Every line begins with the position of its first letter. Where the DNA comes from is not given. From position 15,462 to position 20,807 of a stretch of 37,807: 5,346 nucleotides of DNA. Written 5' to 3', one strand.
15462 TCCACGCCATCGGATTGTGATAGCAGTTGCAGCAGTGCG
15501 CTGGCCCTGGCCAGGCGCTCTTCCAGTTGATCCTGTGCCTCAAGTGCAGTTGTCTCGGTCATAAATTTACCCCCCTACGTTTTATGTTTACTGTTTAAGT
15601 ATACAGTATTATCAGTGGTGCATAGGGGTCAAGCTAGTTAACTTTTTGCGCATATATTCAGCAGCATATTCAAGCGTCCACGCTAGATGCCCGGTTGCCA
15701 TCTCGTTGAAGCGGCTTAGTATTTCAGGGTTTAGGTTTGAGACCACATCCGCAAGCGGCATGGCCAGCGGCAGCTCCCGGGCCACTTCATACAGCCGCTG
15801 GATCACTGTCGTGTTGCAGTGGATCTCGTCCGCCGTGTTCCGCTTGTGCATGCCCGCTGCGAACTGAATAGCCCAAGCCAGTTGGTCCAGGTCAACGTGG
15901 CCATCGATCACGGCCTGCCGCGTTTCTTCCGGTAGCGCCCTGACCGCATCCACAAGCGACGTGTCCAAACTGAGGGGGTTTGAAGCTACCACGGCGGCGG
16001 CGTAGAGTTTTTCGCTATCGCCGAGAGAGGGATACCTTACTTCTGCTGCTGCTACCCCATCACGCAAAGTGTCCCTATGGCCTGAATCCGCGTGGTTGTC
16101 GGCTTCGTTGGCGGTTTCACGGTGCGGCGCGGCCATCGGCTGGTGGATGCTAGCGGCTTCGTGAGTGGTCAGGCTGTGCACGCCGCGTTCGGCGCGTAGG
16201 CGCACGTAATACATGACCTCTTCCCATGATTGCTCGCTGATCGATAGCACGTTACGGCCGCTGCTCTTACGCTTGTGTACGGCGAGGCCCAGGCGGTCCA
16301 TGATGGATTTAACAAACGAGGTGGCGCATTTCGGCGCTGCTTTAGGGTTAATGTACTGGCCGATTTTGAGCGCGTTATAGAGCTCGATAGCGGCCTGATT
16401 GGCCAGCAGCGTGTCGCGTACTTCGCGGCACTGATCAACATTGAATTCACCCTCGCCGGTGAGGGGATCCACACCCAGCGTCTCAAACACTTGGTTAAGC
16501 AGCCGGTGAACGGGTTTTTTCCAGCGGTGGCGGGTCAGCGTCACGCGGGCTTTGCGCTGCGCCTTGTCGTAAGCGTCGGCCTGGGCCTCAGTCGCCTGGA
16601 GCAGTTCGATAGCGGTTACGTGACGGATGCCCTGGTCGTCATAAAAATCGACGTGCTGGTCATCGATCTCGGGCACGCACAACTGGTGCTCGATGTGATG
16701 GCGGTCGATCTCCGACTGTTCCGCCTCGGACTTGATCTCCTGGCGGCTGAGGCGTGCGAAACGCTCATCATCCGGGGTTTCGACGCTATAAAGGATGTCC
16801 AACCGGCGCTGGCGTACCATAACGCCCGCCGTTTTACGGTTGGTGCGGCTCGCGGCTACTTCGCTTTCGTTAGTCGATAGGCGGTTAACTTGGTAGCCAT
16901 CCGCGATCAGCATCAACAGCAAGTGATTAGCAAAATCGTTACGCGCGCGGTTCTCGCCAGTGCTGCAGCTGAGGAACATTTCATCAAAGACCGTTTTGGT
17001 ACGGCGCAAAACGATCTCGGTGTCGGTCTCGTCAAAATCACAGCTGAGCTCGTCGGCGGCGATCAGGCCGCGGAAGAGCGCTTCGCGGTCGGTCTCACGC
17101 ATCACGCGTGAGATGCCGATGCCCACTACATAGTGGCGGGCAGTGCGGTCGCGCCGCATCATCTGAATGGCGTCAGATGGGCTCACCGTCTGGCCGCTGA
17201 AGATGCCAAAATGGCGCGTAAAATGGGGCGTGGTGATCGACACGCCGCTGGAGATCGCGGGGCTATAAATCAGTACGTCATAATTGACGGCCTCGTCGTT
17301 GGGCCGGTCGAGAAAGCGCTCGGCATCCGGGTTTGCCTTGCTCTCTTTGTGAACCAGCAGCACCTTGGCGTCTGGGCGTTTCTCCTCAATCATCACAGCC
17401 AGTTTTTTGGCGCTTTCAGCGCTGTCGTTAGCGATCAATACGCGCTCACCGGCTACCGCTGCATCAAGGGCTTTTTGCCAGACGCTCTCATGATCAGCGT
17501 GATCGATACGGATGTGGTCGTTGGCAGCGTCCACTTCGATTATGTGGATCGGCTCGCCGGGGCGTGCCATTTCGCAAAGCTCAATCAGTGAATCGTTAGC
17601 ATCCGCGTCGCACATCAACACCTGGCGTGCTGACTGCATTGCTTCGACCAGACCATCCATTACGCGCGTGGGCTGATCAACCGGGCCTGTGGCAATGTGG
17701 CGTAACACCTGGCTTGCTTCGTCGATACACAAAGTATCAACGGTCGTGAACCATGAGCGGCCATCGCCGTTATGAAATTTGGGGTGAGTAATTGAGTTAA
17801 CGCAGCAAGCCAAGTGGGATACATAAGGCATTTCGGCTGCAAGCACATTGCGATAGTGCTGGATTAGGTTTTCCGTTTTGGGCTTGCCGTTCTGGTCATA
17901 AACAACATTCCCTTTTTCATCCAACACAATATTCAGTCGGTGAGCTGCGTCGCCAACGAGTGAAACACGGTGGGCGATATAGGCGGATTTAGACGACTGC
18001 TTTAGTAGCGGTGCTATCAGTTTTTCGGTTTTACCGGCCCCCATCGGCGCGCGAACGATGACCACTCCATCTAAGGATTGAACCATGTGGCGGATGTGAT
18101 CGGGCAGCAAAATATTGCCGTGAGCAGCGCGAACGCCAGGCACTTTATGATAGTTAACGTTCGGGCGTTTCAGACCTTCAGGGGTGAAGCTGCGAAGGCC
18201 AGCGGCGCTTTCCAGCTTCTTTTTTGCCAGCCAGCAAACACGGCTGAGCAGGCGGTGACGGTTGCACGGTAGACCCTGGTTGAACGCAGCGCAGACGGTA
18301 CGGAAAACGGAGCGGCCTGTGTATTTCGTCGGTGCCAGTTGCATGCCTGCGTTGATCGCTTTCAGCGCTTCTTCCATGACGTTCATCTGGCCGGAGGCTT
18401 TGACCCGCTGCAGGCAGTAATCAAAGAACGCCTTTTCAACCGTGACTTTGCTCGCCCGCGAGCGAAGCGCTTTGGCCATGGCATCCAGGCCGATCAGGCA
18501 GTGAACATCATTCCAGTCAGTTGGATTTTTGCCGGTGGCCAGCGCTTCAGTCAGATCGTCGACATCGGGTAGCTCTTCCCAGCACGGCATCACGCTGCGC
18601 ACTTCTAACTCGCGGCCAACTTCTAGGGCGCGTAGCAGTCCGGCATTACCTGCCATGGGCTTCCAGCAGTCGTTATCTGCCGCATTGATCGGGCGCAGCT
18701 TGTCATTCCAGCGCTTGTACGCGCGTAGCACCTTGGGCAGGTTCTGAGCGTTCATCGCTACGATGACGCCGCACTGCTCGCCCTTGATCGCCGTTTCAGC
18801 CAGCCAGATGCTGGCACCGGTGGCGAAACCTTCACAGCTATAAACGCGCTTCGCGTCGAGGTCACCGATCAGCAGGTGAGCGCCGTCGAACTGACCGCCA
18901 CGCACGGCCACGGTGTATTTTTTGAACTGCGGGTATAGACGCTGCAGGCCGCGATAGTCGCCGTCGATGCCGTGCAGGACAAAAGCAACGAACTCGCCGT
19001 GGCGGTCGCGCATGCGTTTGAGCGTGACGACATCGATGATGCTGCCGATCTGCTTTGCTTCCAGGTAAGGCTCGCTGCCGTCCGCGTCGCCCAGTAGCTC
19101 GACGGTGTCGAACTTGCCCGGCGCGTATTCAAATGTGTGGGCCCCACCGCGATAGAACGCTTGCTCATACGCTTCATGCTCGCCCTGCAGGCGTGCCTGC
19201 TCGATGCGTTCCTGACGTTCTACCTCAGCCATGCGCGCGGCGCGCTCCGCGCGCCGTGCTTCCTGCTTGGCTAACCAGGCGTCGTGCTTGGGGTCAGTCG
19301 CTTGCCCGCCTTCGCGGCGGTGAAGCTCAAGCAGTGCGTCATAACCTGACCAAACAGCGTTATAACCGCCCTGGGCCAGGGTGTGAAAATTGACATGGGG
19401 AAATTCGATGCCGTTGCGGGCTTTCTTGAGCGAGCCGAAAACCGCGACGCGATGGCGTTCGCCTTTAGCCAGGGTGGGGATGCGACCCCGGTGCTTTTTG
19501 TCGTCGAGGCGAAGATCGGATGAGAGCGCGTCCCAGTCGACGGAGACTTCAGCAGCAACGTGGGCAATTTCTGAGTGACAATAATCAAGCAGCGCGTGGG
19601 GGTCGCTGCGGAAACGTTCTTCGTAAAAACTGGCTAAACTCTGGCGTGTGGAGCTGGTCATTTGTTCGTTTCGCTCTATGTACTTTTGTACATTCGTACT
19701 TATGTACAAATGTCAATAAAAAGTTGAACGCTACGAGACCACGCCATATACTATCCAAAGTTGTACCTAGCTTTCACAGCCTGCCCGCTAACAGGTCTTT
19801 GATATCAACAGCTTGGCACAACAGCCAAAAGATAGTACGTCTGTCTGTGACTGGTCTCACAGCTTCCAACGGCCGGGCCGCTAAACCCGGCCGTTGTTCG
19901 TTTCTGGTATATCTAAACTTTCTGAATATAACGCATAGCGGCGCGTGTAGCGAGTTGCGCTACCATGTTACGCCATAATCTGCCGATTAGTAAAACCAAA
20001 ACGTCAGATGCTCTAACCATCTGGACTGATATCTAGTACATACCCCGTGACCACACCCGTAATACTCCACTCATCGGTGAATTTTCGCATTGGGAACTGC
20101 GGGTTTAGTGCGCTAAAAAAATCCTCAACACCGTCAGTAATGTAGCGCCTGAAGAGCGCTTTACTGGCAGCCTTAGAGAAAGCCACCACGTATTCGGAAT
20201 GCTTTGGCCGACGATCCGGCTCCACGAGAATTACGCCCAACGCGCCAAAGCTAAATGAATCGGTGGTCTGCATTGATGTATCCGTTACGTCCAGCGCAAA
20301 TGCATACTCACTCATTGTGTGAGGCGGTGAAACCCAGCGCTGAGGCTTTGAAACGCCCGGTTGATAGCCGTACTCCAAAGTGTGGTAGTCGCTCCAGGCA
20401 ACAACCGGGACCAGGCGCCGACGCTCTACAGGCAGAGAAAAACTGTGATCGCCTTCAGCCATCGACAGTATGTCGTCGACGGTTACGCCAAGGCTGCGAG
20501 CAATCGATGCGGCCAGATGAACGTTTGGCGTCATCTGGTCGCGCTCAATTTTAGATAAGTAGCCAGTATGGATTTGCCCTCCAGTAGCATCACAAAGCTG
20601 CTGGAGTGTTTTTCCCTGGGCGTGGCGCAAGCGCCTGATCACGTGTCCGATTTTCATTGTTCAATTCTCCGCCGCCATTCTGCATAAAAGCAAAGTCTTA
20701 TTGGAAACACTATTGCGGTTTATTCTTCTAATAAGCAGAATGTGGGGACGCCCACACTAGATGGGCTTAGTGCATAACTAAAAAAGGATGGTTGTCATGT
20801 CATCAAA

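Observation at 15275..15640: Perfect LexA box in front of a small ORF tucked behind repA: candidate SOS-controlled antirepressor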

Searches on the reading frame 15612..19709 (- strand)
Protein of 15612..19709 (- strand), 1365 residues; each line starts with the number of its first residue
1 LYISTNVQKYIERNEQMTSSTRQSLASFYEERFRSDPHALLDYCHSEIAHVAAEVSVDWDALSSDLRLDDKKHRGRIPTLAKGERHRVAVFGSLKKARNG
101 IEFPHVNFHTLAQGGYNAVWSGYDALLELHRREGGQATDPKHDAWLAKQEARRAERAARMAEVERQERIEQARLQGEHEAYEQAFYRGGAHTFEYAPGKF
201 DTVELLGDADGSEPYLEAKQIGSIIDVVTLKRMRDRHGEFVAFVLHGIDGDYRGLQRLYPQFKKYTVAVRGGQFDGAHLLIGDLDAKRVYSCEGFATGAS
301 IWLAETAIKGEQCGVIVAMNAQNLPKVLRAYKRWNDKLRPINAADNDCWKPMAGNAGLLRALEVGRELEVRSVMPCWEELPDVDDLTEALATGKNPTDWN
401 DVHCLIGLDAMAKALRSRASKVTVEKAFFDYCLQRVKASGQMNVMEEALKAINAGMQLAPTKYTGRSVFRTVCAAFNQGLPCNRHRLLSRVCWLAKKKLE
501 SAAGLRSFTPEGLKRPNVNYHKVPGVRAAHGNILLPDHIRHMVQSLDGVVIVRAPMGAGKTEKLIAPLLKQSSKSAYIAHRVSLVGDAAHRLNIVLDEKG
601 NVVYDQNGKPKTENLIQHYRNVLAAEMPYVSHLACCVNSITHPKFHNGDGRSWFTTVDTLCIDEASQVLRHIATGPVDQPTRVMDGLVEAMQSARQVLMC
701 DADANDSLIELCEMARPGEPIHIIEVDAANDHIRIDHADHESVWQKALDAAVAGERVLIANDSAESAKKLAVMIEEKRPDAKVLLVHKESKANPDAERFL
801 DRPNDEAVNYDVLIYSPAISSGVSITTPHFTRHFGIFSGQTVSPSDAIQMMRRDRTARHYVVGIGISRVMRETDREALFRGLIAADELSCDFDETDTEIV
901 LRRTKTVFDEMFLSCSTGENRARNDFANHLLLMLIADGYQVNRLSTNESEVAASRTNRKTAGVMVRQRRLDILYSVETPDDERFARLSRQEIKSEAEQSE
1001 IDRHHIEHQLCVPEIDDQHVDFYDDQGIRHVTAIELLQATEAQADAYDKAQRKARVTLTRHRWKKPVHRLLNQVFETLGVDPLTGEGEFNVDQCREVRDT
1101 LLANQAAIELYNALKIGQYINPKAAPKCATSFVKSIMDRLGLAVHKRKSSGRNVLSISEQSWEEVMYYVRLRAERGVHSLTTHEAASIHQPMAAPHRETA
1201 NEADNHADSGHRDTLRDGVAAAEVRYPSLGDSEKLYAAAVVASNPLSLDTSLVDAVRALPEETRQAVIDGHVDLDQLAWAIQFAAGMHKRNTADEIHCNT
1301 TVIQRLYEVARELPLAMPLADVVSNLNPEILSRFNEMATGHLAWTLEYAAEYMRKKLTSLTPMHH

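Call 99: search_protein_families(library=phrogs, proteins=[window:15612-19709:-], max_evalue=0.001)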
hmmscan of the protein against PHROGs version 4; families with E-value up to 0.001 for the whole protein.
window:15612-19709:- (1365 aa): 8 families
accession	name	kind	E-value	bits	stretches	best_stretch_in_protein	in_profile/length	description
phrog_4913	-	DNA, RNA and nucleotide metabolism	0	1287.8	2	22-1056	3-1009/1290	replication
phrog_38391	-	unknown function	1.2e-50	173.5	1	549-869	190-496/750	-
phrog_2249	-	DNA, RNA and nucleotide metabolism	2e-29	103.9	1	137-424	82-328/802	DNA primase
phrog_3712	-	DNA, RNA and nucleotide metabolism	5.8e-16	58.6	1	654-859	476-685/927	replication origin binding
phrog_35358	-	DNA, RNA and nucleotide metabolism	8.4e-16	58.1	1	206-417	138-359/968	DNA primase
phrog_10417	-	DNA, RNA and nucleotide metabolism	8.8e-14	51.8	1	547-860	303-576/787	helicase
phrog_18871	-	DNA, RNA and nucleotide metabolism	4.6e-12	47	1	25-286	3-271/280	replication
phrog_510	-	DNA, RNA and nucleotide metabolism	6.8e-05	22.8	1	156-389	96-334/667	DNA primase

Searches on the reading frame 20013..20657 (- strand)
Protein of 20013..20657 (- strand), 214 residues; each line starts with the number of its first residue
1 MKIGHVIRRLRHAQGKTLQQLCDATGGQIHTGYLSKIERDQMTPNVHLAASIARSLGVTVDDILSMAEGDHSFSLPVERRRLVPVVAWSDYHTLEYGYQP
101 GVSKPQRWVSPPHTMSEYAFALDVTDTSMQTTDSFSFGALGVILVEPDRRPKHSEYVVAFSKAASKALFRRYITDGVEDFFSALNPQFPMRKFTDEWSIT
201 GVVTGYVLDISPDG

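Call 9: search_protein_families(library=phrogs, proteins=[window:20013-20657:-], max_evalue=0.1)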
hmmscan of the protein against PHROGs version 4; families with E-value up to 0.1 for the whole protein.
window:20013-20657:- (214 aa): 11 families
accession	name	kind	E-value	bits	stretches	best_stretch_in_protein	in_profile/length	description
phrog_4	-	transcription regulation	1.4e-22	81.3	1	2-205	132-334/400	transcriptional repressor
phrog_8558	-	unknown function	6.7e-15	56.3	1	114-205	15-106/114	-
phrog_3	-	transcription regulation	7.5e-08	33.5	1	1-76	87-158/430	transcriptional repressor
phrog_5823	-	transcription regulation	1.5e-06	28.7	1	1-72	5-75/404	transcriptional regulator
phrog_8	-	transcription regulation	3.6e-06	27.7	1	1-64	75-136/346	transcriptional regulator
phrog_6463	-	DNA, RNA and nucleotide metabolism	0.00082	19.9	1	7-64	34-97/208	HTH DNA binding protein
phrog_7241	-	transcription regulation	0.0026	18.8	1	5-63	64-120/122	transcriptional regulator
phrog_2439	-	transcription regulation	0.011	15.7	1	4-61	9-64/367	transcriptional regulator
phrog_12831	-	transcription regulation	0.02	15.9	0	5-66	10-72/151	transcriptional repressor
phrog_27261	-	unknown function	0.071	14.4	0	11-36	29-54/81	-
phrog_2328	-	transcription regulation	0.088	13.6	0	7-64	20-75/128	transcriptional repressor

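Call 10: search_protein_families(library=pfam, proteins=[window:20013-20657:-], max_evalue=0.1)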
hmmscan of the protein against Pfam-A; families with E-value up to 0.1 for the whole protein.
window:20013-20657:- (214 aa): 7 families
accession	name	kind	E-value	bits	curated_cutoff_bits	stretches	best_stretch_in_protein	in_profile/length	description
PF01381.28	HTH_3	-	2.1e-09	37.7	23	1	7-63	1-55/55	Helix-turn-helix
PF00717.28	Peptidase_S24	-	1.1e-07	32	23.3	1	109-203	29-115/116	Peptidase S24-like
PF13560.12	HTH_31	-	3.2e-07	31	27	1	3-62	2-60/64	Helix-turn-helix domain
PF11994.14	DUF3489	-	0.018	15.5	29.5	1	5-32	11-40/68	Protein of unknown function (DUF3489)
PF12844.13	HTH_19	-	0.021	15.2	30.2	1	6-64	3-59/64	Helix-turn-helix domain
PF13443.12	HTH_26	-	0.026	15.2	22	1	7-65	2-59/63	Cro/C1-type HTH DNA-binding domain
PF13413.12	HTH_25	-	0.047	14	24.6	0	7-42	2-35/62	Helix-turn-helix domain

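Call 13: search_solved_structures(query=window:20013-20657:-, max_evalue=0.01, show_alignments=4)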
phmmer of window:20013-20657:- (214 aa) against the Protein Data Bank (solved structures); distinct sequences matched with E-value up to 0.01: 16.
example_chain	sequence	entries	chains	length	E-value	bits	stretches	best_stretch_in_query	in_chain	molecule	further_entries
2ho0_A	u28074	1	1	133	2.3e-08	37.3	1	105-203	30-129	Repressor protein cI101-229DM-K192A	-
2hnf_A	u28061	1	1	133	6e-08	35.9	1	105-203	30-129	Repressor protein cI101-229DM-K192A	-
3f51_A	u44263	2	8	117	1.5e-07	34.6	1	3-90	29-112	Clp gene regulator (ClgR)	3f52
8gmu_A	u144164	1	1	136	2.4e-07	33.9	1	105-203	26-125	Repressor protein cI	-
5byo_A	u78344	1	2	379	9.7e-07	32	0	46-78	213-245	dTor_12x31L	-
3bdn_A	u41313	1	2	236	2.4e-06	30.7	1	105-203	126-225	Lambda Repressor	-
1kca_A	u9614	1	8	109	3.7e-05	26.8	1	115-203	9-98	REPRESSOR PROTEIN CI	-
4yxz_A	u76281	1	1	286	4.5e-05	26.5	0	46-78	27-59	dTor_9x31L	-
5woq_A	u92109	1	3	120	6e-05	26.1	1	3-67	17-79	Transcriptional regulator ClgR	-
1f39_A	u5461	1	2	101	8.9e-05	25.6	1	118-203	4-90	REPRESSOR PROTEIN CI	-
7n1n_B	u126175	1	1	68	0.0011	22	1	3-61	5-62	ComR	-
6rnz_A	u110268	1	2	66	0.0012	21.8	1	1-65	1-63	HTH-type transcriptional regulator DdrOC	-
7n10_B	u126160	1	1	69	0.0014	21.6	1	3-61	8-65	ComR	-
6jq1_A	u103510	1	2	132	0.0035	20.4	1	1-68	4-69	Transcriptional regulator, XRE family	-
6rmq_A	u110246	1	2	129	0.0042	20.1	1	1-68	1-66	HTH-type transcriptional regulator DdrOC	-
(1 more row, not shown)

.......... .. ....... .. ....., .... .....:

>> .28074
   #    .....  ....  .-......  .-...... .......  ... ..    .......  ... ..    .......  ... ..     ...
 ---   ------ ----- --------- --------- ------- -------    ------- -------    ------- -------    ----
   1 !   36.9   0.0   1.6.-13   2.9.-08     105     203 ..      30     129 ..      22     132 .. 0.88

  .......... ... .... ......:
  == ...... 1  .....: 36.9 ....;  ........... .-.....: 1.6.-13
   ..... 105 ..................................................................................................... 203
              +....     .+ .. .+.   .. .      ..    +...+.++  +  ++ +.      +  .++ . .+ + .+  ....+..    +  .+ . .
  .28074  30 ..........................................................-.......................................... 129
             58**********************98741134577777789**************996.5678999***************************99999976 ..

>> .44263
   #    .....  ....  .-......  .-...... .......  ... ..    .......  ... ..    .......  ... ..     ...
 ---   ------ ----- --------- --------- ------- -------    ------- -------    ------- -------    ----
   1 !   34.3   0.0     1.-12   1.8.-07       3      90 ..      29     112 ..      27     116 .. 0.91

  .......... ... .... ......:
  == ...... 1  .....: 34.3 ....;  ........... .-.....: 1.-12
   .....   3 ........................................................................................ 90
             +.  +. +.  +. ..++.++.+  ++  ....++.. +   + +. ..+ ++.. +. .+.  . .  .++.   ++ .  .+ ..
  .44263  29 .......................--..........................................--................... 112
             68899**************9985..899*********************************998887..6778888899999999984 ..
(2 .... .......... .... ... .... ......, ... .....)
